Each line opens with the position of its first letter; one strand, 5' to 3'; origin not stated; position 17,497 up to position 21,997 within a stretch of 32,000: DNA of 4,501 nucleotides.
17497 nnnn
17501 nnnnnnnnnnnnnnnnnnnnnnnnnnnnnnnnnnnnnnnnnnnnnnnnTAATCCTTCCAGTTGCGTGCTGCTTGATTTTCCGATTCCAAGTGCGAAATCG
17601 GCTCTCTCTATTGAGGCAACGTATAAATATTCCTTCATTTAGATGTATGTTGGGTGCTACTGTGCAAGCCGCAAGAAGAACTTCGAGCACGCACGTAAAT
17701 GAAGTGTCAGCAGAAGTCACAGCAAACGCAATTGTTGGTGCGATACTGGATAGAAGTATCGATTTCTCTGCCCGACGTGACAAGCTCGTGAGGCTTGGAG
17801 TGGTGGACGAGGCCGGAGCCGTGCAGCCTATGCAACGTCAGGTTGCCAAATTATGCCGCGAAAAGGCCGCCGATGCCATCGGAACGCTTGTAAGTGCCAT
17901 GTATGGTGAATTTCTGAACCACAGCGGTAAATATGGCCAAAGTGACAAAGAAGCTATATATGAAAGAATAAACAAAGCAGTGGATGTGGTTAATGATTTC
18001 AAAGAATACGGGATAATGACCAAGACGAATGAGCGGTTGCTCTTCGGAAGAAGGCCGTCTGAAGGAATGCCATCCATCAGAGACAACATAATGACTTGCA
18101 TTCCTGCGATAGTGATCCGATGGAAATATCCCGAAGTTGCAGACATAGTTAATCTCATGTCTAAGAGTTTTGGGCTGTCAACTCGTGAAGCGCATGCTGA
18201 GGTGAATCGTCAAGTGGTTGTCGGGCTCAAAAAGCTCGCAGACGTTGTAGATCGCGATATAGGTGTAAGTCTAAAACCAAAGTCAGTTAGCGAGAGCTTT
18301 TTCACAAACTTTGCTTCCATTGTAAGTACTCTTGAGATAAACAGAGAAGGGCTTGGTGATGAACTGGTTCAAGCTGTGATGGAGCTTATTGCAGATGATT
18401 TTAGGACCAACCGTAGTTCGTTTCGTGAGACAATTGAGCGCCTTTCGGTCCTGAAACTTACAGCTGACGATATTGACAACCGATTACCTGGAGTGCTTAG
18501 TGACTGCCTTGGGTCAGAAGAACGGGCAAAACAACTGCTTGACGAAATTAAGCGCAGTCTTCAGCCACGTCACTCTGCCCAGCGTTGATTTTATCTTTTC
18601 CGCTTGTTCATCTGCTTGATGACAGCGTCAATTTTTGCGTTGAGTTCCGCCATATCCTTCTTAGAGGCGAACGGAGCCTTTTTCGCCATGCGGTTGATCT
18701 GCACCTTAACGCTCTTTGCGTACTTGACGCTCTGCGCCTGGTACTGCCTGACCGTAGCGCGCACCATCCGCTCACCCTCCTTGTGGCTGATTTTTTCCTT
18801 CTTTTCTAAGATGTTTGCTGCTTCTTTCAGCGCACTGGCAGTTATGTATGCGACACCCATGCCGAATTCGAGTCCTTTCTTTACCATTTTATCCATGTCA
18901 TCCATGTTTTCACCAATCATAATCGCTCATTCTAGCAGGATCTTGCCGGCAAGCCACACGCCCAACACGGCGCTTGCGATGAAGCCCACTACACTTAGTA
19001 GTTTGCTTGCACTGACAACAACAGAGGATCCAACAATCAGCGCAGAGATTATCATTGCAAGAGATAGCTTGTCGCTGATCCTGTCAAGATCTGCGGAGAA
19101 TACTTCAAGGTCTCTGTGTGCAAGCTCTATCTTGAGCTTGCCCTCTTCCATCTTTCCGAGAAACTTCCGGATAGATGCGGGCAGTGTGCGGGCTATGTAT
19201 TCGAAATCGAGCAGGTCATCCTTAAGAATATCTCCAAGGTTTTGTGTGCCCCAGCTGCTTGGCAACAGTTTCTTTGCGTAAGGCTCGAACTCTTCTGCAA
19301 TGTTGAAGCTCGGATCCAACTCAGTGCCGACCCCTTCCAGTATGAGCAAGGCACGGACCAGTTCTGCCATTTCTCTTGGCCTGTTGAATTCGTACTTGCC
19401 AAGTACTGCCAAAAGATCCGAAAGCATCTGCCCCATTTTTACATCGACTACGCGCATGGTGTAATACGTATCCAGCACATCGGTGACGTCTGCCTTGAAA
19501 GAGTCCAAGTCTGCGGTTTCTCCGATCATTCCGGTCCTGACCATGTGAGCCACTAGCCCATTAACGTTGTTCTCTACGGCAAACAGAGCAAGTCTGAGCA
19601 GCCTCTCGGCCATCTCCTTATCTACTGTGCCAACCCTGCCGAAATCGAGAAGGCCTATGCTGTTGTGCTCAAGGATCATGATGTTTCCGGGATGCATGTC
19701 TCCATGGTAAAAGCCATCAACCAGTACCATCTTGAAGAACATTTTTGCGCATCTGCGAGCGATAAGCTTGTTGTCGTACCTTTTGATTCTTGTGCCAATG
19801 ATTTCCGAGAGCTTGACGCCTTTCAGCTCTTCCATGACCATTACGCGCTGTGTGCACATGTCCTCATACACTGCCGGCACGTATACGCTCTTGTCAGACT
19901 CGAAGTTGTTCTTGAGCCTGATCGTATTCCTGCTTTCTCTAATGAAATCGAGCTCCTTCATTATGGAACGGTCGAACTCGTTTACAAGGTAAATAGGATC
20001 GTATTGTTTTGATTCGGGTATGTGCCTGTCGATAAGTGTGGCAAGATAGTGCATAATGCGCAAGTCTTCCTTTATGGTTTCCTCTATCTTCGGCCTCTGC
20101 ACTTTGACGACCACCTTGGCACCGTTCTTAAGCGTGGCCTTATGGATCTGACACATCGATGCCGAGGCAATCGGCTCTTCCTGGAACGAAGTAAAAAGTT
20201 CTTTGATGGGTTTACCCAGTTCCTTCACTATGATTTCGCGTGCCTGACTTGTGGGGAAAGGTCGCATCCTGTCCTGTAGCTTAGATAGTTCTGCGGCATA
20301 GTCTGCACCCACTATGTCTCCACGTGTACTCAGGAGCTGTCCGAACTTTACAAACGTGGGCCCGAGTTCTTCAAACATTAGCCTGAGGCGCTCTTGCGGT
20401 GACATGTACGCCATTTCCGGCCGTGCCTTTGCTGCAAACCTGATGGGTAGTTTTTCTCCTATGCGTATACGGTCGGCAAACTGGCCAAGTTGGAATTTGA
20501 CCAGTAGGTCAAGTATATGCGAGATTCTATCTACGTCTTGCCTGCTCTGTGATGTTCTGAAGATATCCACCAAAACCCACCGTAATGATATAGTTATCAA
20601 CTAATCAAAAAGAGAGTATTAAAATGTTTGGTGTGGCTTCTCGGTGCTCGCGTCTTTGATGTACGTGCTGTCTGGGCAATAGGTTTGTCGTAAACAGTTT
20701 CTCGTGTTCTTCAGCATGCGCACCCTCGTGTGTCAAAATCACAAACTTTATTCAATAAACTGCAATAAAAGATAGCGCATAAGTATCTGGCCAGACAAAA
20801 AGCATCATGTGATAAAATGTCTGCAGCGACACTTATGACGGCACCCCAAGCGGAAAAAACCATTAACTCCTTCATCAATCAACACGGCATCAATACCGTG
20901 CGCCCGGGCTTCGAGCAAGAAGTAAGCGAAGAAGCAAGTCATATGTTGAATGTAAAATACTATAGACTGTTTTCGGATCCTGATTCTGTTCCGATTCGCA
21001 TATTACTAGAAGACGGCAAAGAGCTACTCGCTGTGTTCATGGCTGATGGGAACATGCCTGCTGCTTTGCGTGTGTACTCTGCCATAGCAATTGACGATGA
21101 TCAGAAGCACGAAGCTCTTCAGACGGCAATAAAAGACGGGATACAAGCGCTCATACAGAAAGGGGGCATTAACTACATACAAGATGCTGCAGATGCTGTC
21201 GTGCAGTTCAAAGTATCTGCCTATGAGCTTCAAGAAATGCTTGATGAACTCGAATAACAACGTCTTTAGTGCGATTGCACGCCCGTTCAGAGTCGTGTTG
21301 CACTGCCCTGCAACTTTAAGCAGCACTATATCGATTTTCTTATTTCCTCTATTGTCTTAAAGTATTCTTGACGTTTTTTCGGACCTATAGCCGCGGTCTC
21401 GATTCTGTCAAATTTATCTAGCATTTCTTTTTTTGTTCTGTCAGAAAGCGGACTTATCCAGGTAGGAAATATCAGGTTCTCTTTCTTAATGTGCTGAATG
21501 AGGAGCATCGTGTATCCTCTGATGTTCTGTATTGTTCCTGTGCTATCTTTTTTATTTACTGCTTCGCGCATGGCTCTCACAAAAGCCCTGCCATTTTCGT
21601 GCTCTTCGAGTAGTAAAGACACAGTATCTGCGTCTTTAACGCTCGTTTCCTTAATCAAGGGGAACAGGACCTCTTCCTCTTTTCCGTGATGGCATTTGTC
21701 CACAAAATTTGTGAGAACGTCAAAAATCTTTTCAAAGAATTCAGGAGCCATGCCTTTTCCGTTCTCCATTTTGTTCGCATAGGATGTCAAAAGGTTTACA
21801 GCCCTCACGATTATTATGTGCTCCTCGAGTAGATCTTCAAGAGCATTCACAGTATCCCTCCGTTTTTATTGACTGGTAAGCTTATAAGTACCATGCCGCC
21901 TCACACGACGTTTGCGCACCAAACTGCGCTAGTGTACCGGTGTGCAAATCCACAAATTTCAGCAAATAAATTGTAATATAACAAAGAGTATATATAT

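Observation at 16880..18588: Tandem paralogous ORFan pair defining an uncharacterised helical protein family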

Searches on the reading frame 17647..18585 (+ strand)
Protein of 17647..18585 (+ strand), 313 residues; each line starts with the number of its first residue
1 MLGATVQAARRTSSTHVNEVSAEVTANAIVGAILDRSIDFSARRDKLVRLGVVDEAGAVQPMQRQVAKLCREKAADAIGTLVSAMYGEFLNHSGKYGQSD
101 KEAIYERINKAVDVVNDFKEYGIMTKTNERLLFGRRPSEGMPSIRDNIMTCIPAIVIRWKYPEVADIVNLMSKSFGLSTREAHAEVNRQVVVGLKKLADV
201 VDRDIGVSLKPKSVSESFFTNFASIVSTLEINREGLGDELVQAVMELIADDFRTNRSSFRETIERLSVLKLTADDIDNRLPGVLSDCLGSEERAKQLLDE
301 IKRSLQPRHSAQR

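Call 7: search_protein_families(library=pfam, proteins=[window:17647-18585:+], max_evalue=1)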
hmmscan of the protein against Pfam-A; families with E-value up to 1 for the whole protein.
window:17647-18585:+ (313 aa): 0 families

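Call 8: search_protein_families(library=ncbifam, proteins=[window:17647-18585:+], max_evalue=1)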
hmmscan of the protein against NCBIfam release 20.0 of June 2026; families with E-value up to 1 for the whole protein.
window:17647-18585:+ (313 aa): 1 family
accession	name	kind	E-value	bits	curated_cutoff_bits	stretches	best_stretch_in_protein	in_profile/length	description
NF011115.0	PRK14543.1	equivalog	0.011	15.6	287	1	66-135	93-160/169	nucleoside-diphosphate kinase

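Call 9: find_homologous_proteins(query=window:17647-18585:+)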
Query window:17647-18585:+ (313 aa): 1 proteins with E <= 0.001 among 2542 candidates.
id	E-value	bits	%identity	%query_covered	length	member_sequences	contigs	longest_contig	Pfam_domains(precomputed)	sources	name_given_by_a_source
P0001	4.9e-197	671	100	100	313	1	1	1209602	-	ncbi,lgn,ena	-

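Call 10: find_encoding_contigs(protein=P0001, flank=10000, max_places=5)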
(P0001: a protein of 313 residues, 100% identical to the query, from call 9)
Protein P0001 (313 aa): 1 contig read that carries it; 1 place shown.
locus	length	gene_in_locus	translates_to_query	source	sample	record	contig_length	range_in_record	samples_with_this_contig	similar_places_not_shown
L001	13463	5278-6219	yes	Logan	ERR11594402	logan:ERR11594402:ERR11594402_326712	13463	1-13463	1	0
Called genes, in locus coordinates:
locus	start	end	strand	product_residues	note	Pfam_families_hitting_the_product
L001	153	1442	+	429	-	-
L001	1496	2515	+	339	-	PF00005:ABC_tran, PF13175:AAA_15 (faint), PF13304:AAA_21 (faint), PF13732:DrrA1-3_C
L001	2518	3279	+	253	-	PF01061:ABC2_membrane, PF12698:ABC2_membrane_3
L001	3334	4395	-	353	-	-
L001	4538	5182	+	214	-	-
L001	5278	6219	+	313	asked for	-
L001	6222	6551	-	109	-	-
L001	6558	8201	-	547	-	PF03109:ABC1, PF01636:APH (faint), PF01163:RIO1 (faint), PF00069:Pkinase (faint), PF27536:UbiB_helical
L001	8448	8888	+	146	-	-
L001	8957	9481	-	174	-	PF01814:Hemerythrin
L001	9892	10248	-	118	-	-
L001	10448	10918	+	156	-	PF05014:Nuc_deoxyrib_tr, PF15891:Nuc_deoxyri_tr2 (weak)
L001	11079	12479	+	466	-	-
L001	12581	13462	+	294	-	?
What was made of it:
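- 17647..18588 (+): Gene B, 313 aa. A diverged tandem paralogue of A with an N-terminal helical extension of about 95 aa. It is unique to this genome in all databases searched. Gene call (call 10).
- Checked: The independent gene calls on the Logan contig L001 are 214 aa (window 16907-17551) and 313 aa (17647-18588) (call 10).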

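Call 22: search_protein_representatives(protein=window:17647-18585:+)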
Query: 313 residues. Proteins with E-value up to 0.001 (for the whole library): 1; up to 1e-10: 1; up to 1e-30: 1. The best 1 are listed.
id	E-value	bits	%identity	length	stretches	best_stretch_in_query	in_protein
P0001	1.5e-197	670.9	100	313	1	1-313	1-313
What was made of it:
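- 17647..18588 (+): It finds only itself among 5.8e9 clusters and 1.84e9 representatives (calls 9, 22).
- The exhaustive phmmer search with B returned only B itself (call 22).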

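Call 42: search_protein_families(library=padloc, proteins=[window:17647-18585:+], max_evalue=1)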
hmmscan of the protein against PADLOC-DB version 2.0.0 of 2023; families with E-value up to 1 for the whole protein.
window:17647-18585:+ (313 aa): 0 families

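Call 43: search_protein_families(library=phrogs, proteins=[window:17647-18585:+], max_evalue=1)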
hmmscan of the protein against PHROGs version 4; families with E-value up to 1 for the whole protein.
window:17647-18585:+ (313 aa): 2 families
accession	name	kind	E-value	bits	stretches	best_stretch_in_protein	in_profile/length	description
phrog_7199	-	DNA, RNA and nucleotide metabolism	0.021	15.6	1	227-260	4-37/62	RNA polymerase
phrog_36833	-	unknown function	0.069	14.7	1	56-101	12-58/80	-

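Call 47: predict_structure(alignment_id=A2)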
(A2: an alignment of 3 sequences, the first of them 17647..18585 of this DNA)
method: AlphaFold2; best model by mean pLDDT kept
length: 313 residues; sequences in the alignment: 3
mean_pLDDT: 64.5   pTM: 0.49
mean pLDDT of the five models: 64.5, 56.1, 54.6, 54.2, 42.2
residues with pLDDT >= 90: 0; 70-90: 95; 50-70: 175; < 50: 43
segments of 3 or more residues with pLDDT < 50: 1-13, 93-99, 135-139, 204-214, 308-313
pLDDT, mean of each block of 10 residues (from residue 1): 44 55 85 81 84 82 82 74 61 46 62 74 67 53 65 60 62 66 69 63 43 51 60 60 63 59 61 69 69 75 61 36
secondary structure, 60 per line:
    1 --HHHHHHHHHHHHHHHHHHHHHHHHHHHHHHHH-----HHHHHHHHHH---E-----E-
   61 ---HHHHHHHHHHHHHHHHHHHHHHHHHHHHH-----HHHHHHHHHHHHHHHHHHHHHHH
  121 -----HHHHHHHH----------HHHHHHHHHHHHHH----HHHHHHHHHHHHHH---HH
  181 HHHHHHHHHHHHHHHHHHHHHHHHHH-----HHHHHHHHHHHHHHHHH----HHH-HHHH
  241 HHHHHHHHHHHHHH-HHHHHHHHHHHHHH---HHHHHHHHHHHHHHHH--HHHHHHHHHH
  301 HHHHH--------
elements in order: H3-34 H40-49 H64-92 H98-120 H126-133 H144-157 H162-175 H179-206 H212-228 H237-254 H256-269 H273-288 H291-305
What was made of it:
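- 17647..18588 (+): The AlphaFold2 model is all-helical with low confidence, pLDDT 64.5 (call 47).
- The AlphaFold alignment had only 3 sequences, and the model for B is poor (call 47). The model of B has low confidence (call 47).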

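Call 72: fold_search(model_id=the predicted structure, library=pdb)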
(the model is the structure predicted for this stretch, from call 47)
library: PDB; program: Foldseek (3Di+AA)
matches with E <= 10: 704; with E <= 0.001: 0
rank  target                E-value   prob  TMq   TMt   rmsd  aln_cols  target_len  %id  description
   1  7mwr_B                5.6e-02  0.51  0.15  0.18  17.2       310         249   12  Structure of De Novo designed beta sheet heterodimer LHD101A53/B4 (released 2022-01-19)
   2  4rv1_A                5.9e-02  0.69  0.20  0.17  15.2       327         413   13  Crystal Structure of Engineered Protein. Northeast Structural Genomics Consortium (NESG) Target OR497. (released 2014-12-10)
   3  5cwb                  6.4e-02  0.60  0.16  0.22  19.9       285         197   13  Crystal structure of de novo designed helical repeat protein DHR4 (released 2015-12-16)
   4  8cwy_A                7.0e-02  0.66  0.20  0.15  15.0       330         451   14  Accurate computational design of genetically encoded 3D protein crystals (released 2023-11-01)
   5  4o46_B                1.0e-01  0.60  0.18  0.23  19.0       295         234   10  14-3-3-gamma in complex with influenza NS1 C-terminal tail phosphorylated at S228 (released 2014-04-30)
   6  6yo8_C                1.1e-01  0.72  0.20  0.27  18.9       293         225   10  Binary complex of 14-3-3 zeta with Glucocorticoid Receptor (GR) pT524 peptide (released 2021-03-24)
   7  6a5s_D                1.1e-01  0.51  0.18  0.21  19.1       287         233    9  Structure of 14-3-3 gamma in complex with TFEB 14-3-3 binding motif (released 2019-02-13)
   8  5nwk_F                1.3e-01  0.44  0.18  0.20  18.9       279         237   11  14-3-3c in complex with CPP and fusicoccin (released 2017-11-22)
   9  5cwm                  1.3e-01  0.85  0.26  0.33  16.2       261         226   13  Crystal structure of de novo designed helical repeat protein DHR64 (released 2015-12-16)
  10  8fbj                  1.4e-01  0.84  0.27  0.27  23.9       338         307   12  Improving the secretion of designed protein assemblies through negative design of cryptic transmembrane domains (released 2023-03-22)
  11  2npm_B                1.6e-01  0.47  0.19  0.22  19.1       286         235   11  crystal structure of Cryptosporidium parvum 14-3-3 protein in complex with peptide (released 2006-11-07)
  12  8t1o_A                1.6e-01  0.33  0.18  0.13  15.8       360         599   10  AP2 bound to MSP2N2 nanodisc with Tgn38 cargo peptide; composite map (released 2023-07-12)
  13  4o46_A                1.7e-01  0.51  0.18  0.23  19.0       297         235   11  14-3-3-gamma in complex with influenza NS1 C-terminal tail phosphorylated at S228 (released 2014-04-30)
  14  6gkf_B                1.7e-01  0.38  0.16  0.19  19.6       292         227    8  Structure of 14-3-3 gamma in complex with caspase-2 14-3-3 binding motif Ser139 (released 2018-10-17)
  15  8qdv_G                1.8e-01  0.75  0.23  0.30  21.1       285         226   10  Structure of 14-3-3 zeta delta C with the bivalent tau-pS214-pS324 peptide (released 2024-09-11)
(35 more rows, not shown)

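Call 76: search_dna_similar(query=window:17647-18585:+, collection=plasmids, mode=protein, max_evalue=0.01, max_rows=5)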
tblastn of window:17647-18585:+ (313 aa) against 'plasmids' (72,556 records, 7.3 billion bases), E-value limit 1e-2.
No match.

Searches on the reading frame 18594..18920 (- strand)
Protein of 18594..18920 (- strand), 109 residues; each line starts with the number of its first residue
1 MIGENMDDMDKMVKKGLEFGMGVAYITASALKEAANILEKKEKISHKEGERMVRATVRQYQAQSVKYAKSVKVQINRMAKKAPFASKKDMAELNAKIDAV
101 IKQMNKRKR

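Call 7: search_protein_families(library=pfam, proteins=[window:18594-18920:-], max_evalue=1)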
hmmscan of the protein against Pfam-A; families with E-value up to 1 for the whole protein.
window:18594-18920:- (109 aa): 4 families
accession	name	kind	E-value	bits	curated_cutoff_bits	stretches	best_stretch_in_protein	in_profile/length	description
PF08810.16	KapB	-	0.026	15.1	26.3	1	40-82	47-89/112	Kinase associated protein B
PF06125.17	DUF961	-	0.048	14.6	25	1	39-107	18-87/100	Bacterial protein of unknown function (DUF961)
PF16487.10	ArgoMid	-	0.06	14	27.5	1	47-90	29-72/83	Mid domain of argonaute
PF13314.11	DUF4083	-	0.46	10.9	25.4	1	73-106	24-56/57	Domain of unknown function (DUF4083)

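Call 8: search_protein_families(library=ncbifam, proteins=[window:18594-18920:-], max_evalue=1)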
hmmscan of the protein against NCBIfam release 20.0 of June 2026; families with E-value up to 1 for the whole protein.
window:18594-18920:- (109 aa): 4 families
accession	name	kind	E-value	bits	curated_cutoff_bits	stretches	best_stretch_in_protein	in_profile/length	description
NF008912.0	PRK12275.1-6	subfamily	0.016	15.2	124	1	24-107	33-114/117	hypothetical protein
NF045599.1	bili_reduct_long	exception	0.016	13.5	750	1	33-107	528-600/641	bilirubin reductase, long form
NF040675.1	wall_bind_EntD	exception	0.031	13.5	590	1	18-77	128-186/310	cell wall-binding protein EntD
NF001095.0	PRK00124.1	equivalog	0.047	13.5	139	1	34-107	77-148/150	YaiI/YqxD family protein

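Call 42: search_protein_families(library=padloc, proteins=[window:18594-18920:-], max_evalue=1)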
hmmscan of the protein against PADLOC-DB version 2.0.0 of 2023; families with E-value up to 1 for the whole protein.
window:18594-18920:- (109 aa): 0 families

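Call 43: search_protein_families(library=phrogs, proteins=[window:18594-18920:-], max_evalue=1)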
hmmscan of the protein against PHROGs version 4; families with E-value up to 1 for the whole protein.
window:18594-18920:- (109 aa): 0 families

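Call 79: find_related_loci(query=A3, collection=metagenome_contigs, flank=10000)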
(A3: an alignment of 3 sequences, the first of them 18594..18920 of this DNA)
Query A3 (109 aa) in metagenome_contigs; peptide patterns used: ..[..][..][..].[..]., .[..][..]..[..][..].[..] (x = any residue, [..] = any of these).
336 stretches matched a pattern; 4 encode a relative of the query (tblastn E <= 1e-3); 4 distinct loci.
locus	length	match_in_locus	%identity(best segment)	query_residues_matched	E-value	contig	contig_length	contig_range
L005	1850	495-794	75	2-104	5e-48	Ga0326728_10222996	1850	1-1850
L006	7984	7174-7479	63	2-106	8e-41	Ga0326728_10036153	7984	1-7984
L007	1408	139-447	50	8-109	8e-30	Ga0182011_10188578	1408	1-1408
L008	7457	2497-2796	44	3-98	1e-21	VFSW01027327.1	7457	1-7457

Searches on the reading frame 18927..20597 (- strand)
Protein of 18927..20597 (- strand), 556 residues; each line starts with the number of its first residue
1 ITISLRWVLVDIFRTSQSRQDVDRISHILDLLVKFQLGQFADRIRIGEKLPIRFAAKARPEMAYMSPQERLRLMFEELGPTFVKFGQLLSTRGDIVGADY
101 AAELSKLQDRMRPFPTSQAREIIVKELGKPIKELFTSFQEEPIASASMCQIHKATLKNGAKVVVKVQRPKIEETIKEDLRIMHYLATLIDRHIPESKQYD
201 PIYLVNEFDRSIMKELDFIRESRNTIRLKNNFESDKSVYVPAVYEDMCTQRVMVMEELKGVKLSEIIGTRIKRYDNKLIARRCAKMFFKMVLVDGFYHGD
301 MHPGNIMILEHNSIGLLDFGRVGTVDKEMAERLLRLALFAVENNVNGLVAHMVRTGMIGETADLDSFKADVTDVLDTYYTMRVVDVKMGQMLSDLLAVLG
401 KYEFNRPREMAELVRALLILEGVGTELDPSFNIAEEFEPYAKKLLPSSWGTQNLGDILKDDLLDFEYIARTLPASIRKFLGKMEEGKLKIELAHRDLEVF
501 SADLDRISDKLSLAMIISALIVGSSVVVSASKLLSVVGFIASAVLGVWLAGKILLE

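Call 26: list_cluster_members(proteins=[P0001, P0002, window:18927-20597:-])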
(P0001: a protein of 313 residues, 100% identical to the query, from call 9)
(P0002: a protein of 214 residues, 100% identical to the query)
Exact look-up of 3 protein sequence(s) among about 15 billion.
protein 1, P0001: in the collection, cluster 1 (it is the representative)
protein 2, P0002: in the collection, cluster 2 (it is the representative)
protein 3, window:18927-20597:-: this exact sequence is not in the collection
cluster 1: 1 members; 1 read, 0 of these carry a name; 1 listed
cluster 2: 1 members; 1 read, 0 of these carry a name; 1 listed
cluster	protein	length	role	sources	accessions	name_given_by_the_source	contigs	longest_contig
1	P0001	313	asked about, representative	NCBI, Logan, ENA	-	-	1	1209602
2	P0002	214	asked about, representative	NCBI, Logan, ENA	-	-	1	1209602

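Call 27: find_related_loci(query=window:18930-20570:-, collection=genome_contigs, flank=10000)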
Query window:18930-20570:- (547 aa) in genome_contigs; peptide patterns used: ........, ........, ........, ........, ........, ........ (x = any residue, [..] = any of these).
15 stretches matched a pattern; 1 encode a relative of the query (tblastn E <= 1e-3); 1 distinct loci.
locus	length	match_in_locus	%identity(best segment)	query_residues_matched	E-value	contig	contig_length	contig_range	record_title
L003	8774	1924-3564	62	1-546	0e+0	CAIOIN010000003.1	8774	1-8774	uncultured Candidatus Micrarchaeota archaeon isolate C24_bin-1049 genome assembly, contig: bin-1049:003/135, whole genom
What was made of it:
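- Taxon: the UbiB protein is 62% identical to that of a MAG titled 'uncultured Candidatus Micrarchaeota archaeon' (call 27).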

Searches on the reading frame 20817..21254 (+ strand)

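Call 7: search_protein_families(library=pfam, proteins=[window:20817-21254:+], max_evalue=1)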
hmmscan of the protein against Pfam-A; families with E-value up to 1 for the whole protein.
window:20817-21254:+ (146 aa): 1 family
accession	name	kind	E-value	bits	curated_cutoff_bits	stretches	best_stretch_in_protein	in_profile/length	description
PF17619.7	SCVP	-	0.23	12.6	26.2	0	11-49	22-59/96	Secreted clade V proteins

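Call 8: search_protein_families(library=ncbifam, proteins=[window:20817-21254:+], max_evalue=1)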
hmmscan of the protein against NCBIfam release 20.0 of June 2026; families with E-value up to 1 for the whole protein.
window:20817-21254:+ (146 aa): 1 family
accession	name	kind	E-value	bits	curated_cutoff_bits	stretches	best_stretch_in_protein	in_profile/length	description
NF002490.0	PRK01777.1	equivalog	0.0075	16.7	75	1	11-70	24-84/96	RnfH family protein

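Call 42: search_protein_families(library=padloc, proteins=[window:20817-21254:+], max_evalue=1)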
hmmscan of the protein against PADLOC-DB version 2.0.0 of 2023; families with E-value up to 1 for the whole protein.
window:20817-21254:+ (146 aa): 0 families

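Call 43: search_protein_families(library=phrogs, proteins=[window:20817-21254:+], max_evalue=1)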
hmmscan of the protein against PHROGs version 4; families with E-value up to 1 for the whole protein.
window:20817-21254:+ (146 aa): 1 family
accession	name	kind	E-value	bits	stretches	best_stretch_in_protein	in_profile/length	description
phrog_5143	-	unknown function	0.018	13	1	84-144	518-580/2204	-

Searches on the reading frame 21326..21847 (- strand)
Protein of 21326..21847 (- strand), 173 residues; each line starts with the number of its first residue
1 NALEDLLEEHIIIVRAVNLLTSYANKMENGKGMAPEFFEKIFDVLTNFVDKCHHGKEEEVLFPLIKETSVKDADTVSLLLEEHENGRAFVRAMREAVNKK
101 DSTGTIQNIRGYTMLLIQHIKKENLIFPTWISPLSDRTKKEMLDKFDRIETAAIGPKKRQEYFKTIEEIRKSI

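Call 85: search_protein_families(library=pfam, proteins=[window:21326-21847:-], max_evalue=0.001)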
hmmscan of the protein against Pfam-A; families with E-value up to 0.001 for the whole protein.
window:21326-21847:- (173 aa): 1 family
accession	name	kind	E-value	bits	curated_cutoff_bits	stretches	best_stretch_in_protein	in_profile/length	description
PF01814.28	Hemerythrin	-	7.5e-18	65.7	25.3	1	2-128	2-125/127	Hemerythrin HHE cation binding domain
